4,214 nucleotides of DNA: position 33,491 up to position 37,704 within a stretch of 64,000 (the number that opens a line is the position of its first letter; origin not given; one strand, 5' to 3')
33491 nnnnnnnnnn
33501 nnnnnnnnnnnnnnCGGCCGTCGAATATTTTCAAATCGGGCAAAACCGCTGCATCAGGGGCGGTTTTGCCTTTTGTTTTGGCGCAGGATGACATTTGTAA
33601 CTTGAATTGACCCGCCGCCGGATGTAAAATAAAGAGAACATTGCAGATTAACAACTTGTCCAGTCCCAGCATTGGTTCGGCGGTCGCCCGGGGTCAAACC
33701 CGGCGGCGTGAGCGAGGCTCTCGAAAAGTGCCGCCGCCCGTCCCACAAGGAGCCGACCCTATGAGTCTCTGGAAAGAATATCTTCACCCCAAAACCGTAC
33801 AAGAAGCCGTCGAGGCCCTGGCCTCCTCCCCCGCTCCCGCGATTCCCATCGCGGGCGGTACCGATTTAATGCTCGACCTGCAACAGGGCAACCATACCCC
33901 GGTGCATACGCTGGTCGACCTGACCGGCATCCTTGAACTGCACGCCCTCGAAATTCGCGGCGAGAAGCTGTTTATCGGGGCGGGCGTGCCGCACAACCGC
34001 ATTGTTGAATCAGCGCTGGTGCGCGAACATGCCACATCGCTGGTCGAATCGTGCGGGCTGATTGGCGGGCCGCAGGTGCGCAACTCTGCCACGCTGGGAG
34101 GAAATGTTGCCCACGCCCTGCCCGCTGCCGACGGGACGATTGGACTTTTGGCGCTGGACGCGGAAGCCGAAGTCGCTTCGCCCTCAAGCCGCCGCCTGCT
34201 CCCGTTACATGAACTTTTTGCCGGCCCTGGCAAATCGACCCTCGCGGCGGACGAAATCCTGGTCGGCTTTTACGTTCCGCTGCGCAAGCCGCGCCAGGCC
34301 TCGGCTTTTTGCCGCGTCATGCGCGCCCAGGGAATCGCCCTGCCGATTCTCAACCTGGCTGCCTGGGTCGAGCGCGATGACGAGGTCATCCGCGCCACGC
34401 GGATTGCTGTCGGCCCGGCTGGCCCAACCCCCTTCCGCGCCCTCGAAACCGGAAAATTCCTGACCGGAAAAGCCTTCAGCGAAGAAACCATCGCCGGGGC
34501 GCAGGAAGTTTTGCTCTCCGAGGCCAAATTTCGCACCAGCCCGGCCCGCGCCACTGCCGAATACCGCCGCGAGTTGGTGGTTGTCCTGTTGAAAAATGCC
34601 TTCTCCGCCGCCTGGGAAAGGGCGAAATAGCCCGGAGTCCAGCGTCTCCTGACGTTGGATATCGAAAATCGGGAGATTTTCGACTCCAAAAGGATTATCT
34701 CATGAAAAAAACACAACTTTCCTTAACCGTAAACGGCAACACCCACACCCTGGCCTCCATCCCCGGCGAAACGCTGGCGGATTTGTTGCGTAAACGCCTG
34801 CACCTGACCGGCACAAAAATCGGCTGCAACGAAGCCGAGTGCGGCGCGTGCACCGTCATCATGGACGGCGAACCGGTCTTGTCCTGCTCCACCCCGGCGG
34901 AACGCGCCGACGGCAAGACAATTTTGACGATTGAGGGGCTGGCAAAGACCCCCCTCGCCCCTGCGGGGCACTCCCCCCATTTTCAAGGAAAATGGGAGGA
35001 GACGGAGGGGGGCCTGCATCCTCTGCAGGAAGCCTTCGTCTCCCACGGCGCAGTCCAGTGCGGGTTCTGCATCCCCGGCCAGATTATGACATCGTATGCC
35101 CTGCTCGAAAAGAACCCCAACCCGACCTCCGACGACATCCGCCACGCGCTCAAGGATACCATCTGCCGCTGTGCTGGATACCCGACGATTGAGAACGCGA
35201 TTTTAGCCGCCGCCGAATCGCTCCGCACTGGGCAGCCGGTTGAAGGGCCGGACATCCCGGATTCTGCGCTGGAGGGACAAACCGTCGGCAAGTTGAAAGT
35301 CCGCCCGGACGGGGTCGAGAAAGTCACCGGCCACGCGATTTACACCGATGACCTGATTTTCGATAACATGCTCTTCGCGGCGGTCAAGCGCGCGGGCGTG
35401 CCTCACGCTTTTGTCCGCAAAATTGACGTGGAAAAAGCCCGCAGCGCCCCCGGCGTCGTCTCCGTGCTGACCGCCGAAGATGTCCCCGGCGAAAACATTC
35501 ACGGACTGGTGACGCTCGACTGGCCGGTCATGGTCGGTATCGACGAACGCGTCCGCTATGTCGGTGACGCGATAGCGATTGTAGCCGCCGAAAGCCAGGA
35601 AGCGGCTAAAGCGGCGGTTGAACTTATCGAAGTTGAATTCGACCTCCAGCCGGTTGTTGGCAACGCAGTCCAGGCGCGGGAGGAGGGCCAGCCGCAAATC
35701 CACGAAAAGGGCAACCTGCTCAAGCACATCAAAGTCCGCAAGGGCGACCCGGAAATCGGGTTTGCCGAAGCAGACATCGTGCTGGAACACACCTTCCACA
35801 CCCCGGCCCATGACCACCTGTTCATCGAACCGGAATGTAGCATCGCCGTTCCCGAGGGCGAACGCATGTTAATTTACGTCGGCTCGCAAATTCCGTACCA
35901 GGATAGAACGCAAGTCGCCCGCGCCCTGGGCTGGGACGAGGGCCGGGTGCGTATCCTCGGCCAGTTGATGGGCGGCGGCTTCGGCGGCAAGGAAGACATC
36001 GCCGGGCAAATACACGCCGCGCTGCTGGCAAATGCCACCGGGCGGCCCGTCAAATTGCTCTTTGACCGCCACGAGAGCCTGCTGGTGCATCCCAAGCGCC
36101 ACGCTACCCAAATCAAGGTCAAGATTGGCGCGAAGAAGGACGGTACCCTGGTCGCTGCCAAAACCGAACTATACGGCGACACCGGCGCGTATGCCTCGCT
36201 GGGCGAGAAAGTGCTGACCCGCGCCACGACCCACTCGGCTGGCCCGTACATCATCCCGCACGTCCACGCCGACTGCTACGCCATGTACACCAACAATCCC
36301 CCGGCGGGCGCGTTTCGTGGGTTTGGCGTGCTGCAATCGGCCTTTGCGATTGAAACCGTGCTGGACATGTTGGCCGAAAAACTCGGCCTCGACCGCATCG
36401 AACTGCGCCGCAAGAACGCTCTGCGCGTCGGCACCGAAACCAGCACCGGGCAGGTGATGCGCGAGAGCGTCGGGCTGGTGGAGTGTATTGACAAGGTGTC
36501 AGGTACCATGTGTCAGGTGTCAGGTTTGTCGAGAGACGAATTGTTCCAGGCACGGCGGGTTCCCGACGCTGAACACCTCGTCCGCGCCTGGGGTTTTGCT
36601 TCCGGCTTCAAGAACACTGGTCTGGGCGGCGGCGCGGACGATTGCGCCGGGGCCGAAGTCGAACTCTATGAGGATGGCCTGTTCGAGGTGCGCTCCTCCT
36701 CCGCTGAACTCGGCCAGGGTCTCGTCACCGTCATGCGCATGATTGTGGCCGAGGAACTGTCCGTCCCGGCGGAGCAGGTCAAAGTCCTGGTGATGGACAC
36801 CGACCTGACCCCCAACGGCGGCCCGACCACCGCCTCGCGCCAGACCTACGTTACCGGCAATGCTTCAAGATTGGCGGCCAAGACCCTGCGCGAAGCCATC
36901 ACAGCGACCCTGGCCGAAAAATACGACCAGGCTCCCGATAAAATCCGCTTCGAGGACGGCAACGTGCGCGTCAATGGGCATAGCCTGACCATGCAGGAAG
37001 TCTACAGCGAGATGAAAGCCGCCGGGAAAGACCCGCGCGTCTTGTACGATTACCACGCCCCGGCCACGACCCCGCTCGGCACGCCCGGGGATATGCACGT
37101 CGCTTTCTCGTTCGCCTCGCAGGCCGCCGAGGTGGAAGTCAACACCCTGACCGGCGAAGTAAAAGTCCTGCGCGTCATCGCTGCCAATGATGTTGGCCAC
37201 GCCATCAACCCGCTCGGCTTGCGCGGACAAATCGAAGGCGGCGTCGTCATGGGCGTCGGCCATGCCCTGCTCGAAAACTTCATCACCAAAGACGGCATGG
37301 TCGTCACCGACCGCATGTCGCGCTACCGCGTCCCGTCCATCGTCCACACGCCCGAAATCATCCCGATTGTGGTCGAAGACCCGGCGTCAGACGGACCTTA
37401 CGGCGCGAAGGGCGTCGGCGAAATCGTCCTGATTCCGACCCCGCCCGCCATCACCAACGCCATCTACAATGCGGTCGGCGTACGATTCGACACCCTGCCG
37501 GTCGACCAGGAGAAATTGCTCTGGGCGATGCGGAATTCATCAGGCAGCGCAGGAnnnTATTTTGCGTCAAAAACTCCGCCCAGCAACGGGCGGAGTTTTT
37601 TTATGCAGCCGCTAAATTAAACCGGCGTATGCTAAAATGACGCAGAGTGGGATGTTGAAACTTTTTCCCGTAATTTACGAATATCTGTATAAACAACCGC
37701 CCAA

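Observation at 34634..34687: Palindromic 'GGGA-loop' hairpin element with compensatory stem changes, intergenic here and in-frame in a GNAT gene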

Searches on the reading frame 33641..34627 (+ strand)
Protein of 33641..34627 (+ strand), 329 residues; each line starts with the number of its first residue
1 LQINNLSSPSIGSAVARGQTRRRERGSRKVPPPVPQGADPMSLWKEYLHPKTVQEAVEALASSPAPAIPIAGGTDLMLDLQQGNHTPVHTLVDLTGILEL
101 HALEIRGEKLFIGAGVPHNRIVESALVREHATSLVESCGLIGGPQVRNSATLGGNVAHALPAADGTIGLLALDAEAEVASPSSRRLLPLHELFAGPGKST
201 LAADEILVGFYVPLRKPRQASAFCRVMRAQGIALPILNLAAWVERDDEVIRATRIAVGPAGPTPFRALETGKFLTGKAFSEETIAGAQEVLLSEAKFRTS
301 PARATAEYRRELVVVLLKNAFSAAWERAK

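Call 10: search_protein_families(library=pfam, proteins=[window:33641-34627:+])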
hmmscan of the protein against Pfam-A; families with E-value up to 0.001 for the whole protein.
window:33641-34627:+ (329 aa): 2 families
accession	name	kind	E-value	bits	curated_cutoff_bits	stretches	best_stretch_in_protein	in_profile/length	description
PF00941.27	FAD_binding_5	-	1.9e-41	142.2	27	1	46-214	4-169/170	FAD binding domain in molybdopterin dehydrogenase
PF03450.22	CO_deh_flav_C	-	5.3e-22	78.3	25.5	1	225-323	4-101/102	CO dehydrogenase flavoprotein C-terminal domain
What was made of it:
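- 33761..34630 (+): Xanthine-dehydrogenase-family FAD-binding subunit gene, upstream neighbour of the doublet. Pfam FAD_binding_5 and CO_deh_flav_C (call 10).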

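Call 51: find_homologous_proteins(query=window:33641-34627:+, max_evalue=1e-60)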
Query window:33641-34627:+ (329 aa): 5636 proteins with E <= 1e-60 among 8000 candidates; the best 120 are listed.
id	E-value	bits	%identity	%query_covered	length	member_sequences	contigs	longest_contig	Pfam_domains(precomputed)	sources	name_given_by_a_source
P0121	1.9e-182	624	100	88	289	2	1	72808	PF00941.28,PF03450.23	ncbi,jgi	jgi:carbon-monoxide dehydrogenase medium subunit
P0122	3.3e-170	584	93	88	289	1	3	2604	PF00941.28,PF03450.23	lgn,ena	-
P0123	3.2e-169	580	93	88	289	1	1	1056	PF00941.28,PF03450.23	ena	-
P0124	1.9e-168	578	92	88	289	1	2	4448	PF00941.28,PF03450.23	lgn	-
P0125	7.9e-168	576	92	88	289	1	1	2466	PF00941.28,PF03450.23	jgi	jgi:xanthine dehydrogenase FAD-binding subunit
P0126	1.6e-167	575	91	88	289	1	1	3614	PF00941.28,PF03450.23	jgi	jgi:xanthine dehydrogenase FAD-binding subunit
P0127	2.3e-167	574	91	88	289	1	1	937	PF00941.28,PF03450.23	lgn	-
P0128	3.4e-165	567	90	88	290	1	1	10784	PF00941.28,PF03450.23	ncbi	ncbi:MAG: xanthine dehydrogenase family protein subunit M [Anaerolineales bacterium]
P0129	4.9e-165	567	91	88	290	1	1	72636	PF00941.28,PF03450.23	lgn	-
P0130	5.2e-165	567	90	88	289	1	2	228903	PF00941.28,PF03450.23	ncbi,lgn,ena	-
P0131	5.4e-165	566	91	88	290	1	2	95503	PF00941.28,PF03450.23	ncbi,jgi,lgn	jgi:carbon-monoxide dehydrogenase medium subunit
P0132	7.4e-165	566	90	88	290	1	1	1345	PF00941.28,PF03450.23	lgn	-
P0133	1.3e-164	565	90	88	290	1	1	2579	PF00941.28,PF03450.23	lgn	-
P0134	1.5e-164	565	90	88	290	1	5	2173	PF00941.28,PF03450.23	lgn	-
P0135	1.6e-164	565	89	88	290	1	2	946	PF00941.28,PF03450.23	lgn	-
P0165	3.9e-150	518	83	88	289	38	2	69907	PF00941.28,PF03450.23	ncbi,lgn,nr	ncbi:MAG: xanthine dehydrogenase family protein subunit M [Anaerolineae bacterium]|nr:xanthine dehyd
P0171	1.1e-146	506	80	88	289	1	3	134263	PF00941.28,PF03450.23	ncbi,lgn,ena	ncbi:MAG: FAD binding domain-containing protein [Chloroflexota bacterium]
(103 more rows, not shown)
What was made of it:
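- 33761..34630 (+): 289-aa orthologues (call 51).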

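Call 52: find_encoding_contigs(protein=P0131, flank=10000, max_places=2)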
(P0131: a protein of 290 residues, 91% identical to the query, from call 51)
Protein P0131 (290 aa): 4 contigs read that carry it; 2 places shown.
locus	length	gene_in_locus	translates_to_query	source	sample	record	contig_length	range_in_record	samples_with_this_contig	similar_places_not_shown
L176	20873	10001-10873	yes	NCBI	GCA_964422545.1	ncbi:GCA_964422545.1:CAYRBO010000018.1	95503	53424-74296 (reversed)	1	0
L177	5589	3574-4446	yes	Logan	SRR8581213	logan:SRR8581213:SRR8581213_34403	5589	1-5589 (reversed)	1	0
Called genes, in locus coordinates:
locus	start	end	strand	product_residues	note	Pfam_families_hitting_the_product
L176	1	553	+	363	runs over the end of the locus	-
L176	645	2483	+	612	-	-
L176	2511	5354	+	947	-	PF00690:Cation_ATPase_N, PF00122:E1-E2_ATPase, PF13246:Cation_ATPase, PF00702:Hydrolase, PF12710:HAD (faint), PF00689:Cation_ATPase_C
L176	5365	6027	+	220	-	PF02254:TrkA_N, PF02080:TrkA_C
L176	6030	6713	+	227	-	PF02254:TrkA_N, PF02080:TrkA_C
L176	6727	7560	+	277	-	PF00258:Flavodoxin_1, PF03358:FMN_red (faint), PF12641:Flavodoxin_3, PF12724:Flavodoxin_5, PF12838:Fer4_7 (faint), PF00037:Fer4 (faint), PF13484:Fer4_16 (faint)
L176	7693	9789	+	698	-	-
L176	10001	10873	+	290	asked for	PF00941:FAD_binding_5, PF03450:CO_deh_flav_C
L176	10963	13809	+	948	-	PF00111:Fer2, PF01799:Fer2_2, PF01315:Ald_Xan_dh_C, PF02738:MoCoBD_1, PF20256:MoCoBD_2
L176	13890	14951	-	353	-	PF01118:Semialdhyde_dh, PF02774:Semialdhyde_dhC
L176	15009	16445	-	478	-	PF00696:AA_kinase, PF01842:ACT (faint), PF22468:ACT_9, PF13840:ACT_7, PF22468:ACT_9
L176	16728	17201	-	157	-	PF02566:OsmC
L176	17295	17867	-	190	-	PF00578:AhpC-TSA, PF08534:Redoxin, PF13098:Thioredoxin_2 (weak), PF13905:Thioredoxin_8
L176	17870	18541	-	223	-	PF14595:Thioredoxin_9 (faint), PF00085:Thioredoxin (faint), PF13098:Thioredoxin_2 (faint), PF23357:DUF7088 (faint), PF00462:Glutaredoxin (faint), PF13192:Thioredoxin_3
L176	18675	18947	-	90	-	PF13490:zf-HC2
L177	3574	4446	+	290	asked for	PF00941:FAD_binding_5, PF03450:CO_deh_flav_C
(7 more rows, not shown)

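Call 53: find_encoding_contigs(protein=P0165, flank=10000, max_places=2)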
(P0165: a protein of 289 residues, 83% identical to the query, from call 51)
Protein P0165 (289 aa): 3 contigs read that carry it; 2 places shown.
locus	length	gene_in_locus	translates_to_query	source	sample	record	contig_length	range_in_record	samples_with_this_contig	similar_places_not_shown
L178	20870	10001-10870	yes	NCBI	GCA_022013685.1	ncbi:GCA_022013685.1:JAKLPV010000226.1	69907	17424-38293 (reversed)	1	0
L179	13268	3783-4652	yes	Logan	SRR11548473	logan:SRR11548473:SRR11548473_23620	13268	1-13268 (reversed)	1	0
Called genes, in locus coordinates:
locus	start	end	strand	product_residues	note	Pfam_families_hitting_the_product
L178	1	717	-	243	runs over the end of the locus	PF04402:SIMPL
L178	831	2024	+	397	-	PF09376:NurA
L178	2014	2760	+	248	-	-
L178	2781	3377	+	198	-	-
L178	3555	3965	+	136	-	PF13366:PDDEXK_3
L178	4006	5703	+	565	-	PF09378:HAS-barrel (weak), PF01935:DUF87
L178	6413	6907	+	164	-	-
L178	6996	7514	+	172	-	PF04191:PEMT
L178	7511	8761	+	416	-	PF06224:AlkZ-like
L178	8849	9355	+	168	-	PF12867:DinB_2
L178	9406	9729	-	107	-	PF14525:AraC_binding_2 (weak), PF02311:AraC_binding (weak), PF07883:Cupin_2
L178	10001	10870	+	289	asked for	PF00941:FAD_binding_5, PF03450:CO_deh_flav_C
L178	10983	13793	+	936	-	PF00111:Fer2 (weak), PF13085:Fer2_3 (faint), PF01799:Fer2_2, PF01315:Ald_Xan_dh_C, PF02738:MoCoBD_1, PF20256:MoCoBD_2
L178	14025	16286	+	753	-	-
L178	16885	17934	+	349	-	PF00579:tRNA-synt_1b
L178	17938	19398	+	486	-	PF04715:, PF00425:Chorismate_bind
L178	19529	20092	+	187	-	PF00117:GATase, PF07722:Peptidase_C26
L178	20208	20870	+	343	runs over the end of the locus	PF02885:Glycos_trans_3N, PF00591:Glycos_transf_3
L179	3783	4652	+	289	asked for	PF00941:FAD_binding_5, PF03450:CO_deh_flav_C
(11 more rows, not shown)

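Call 54: find_encoding_contigs(protein=P0171, flank=10000, max_places=2)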
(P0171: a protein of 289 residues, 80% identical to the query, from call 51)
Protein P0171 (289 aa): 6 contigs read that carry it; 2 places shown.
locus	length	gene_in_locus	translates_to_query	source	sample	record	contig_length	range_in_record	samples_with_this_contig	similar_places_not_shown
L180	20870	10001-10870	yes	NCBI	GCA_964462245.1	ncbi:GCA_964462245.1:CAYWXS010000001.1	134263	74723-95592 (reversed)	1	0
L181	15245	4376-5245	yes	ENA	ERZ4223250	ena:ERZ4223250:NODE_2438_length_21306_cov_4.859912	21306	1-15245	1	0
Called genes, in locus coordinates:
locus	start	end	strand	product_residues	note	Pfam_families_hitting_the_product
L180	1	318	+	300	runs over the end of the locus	PF02517:Rce1-like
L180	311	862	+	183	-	PF03551:PadR, PF10400:Vir_act_alpha_C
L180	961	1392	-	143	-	PF00383:dCMP_cyt_deam_1, PF26947:CDL (weak)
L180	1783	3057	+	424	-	PF12832:MFS_1_like (weak), PF07690:MFS_1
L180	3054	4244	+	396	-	PF00557:Peptidase_M24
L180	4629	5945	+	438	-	PF02608:Bmp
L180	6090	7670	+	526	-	PF00005:ABC_tran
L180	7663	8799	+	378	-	PF02653:BPD_transp_2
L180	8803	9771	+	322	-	PF02653:BPD_transp_2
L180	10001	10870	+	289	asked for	PF00941:FAD_binding_5, PF03450:CO_deh_flav_C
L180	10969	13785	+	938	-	PF00111:Fer2 (weak), PF01799:Fer2_2, PF01315:Ald_Xan_dh_C, PF02738:MoCoBD_1, PF20256:MoCoBD_2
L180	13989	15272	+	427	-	PF00291:PALP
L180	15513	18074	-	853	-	PF08487:VIT, PF13757:VIT_2, PF00092:VWA, PF13519:VWA_2, PF13768:VWA_3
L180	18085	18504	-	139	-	PF00376:MerR (weak), PF13411:MerR_1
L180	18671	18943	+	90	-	-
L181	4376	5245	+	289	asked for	PF00941:FAD_binding_5, PF03450:CO_deh_flav_C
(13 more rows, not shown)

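Call 73: search_protein_families(library=pfam, proteins=[L178:6413-6904:+], max_evalue=1)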
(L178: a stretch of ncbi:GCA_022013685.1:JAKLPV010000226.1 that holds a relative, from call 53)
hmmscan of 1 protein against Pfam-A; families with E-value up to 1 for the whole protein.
L178:6413-6904:+ (164 aa): 1 family
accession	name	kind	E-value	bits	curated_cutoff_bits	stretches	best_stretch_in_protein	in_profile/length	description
PF01797.21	Y1_Tnp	-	0.00027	21.5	23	2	96-150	62-120/121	Transposase IS200 like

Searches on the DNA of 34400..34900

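Call 23: search_rna_families(source=window, start=34400, end=34900, threshold=evalue, max_evalue=10)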
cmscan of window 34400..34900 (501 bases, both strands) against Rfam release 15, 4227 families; matches with E-value up to 10: 4.
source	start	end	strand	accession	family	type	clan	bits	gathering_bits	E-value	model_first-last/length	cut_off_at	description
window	34759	34817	+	RF01546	TB6Cs1H1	Gene; snRNA; snoRNA; HACA-box;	-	12.7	40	9.5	1-66/66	no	Trypanosomatid snoRNA TB6Cs1H1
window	34400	34455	-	RF02175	SMAD5-AS1_3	Gene; lncRNA;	-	10.7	60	6.6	1-61/125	3'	SMAD5 antisense RNA 1 conserved region 3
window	34662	34698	-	RF02248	Six3os1_3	Gene; lncRNA;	-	10.2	40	4.5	1-75/75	no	Six3os1 conserved region 3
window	34559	34631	+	RF02186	ST7-OT3_4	Gene; lncRNA;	-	10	80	7.7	1-73/73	no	ST7 overlapping transcript 3 conserved region 4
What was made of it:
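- On Any Rfam RNA family (including Chloroflexi motifs): The best hits over 34400-34900 score 10-13 bits with E above 4, far below gathering scores (call 23).
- No Rfam family matches (call 23).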

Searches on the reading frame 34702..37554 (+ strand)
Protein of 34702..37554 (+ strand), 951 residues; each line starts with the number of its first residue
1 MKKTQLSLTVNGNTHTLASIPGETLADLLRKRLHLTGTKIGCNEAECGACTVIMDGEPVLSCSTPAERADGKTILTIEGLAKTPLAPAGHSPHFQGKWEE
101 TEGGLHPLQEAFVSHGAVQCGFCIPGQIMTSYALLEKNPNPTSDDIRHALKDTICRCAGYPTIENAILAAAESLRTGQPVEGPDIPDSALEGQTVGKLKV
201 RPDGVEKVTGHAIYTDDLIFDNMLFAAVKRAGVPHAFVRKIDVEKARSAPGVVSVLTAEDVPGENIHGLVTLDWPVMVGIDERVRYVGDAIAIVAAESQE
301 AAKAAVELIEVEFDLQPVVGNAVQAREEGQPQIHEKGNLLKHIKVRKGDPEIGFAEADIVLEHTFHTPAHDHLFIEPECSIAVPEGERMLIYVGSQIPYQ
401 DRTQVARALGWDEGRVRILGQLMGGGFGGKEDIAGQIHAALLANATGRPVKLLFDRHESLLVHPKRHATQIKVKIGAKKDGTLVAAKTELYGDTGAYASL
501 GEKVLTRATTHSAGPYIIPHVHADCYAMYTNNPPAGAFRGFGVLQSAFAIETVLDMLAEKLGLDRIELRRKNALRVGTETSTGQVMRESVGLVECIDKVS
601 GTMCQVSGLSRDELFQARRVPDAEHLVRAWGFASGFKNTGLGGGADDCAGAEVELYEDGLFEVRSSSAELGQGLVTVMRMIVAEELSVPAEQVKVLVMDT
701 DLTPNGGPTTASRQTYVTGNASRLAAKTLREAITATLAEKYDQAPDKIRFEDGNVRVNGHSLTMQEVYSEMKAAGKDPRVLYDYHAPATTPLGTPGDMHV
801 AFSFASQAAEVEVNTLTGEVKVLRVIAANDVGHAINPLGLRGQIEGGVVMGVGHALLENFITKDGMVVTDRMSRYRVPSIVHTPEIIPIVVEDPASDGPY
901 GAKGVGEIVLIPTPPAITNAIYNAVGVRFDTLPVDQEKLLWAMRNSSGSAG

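Call 10: search_protein_families(library=pfam, proteins=[window:34702-37554:+])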
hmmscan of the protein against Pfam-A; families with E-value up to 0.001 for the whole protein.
window:34702-37554:+ (951 aa): 6 families
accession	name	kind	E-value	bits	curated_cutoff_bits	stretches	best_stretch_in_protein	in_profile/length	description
PF02738.23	MoCoBD_1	-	2.1e-80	269.8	27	1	334-573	2-244/244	Molybdopterin cofactor-binding domain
PF20256.3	MoCoBD_2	-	6.1e-70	236.4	27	1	624-884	21-283/283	Molybdopterin cofactor-binding domain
PF01799.25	Fer2_2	-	4.5e-27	94.4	30.3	1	101-167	8-74/75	[2Fe-2S] binding domain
PF01315.27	Ald_Xan_dh_C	-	1.8e-25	89.8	31.3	1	209-314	1-107/110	Aldehyde oxidase and xanthine dehydrogenase, a/b hammerhead domain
PF00111.32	Fer2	-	2.8e-08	34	21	1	9-71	2-67/77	2Fe-2S iron-sulfur cluster binding domain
PF13085.11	Fer2_3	-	7.2e-06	26.4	27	1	41-85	51-94/107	2Fe-2S iron-sulfur cluster binding domain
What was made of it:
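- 34702..37557 (+): Fused 2Fe-2S / molybdopterin-binding subunit gene, downstream neighbour of the doublet. Pfam Fer2, Fer2_2, Ald_Xan_dh_C, MoCoBD_1 and MoCoBD_2 (call 10).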
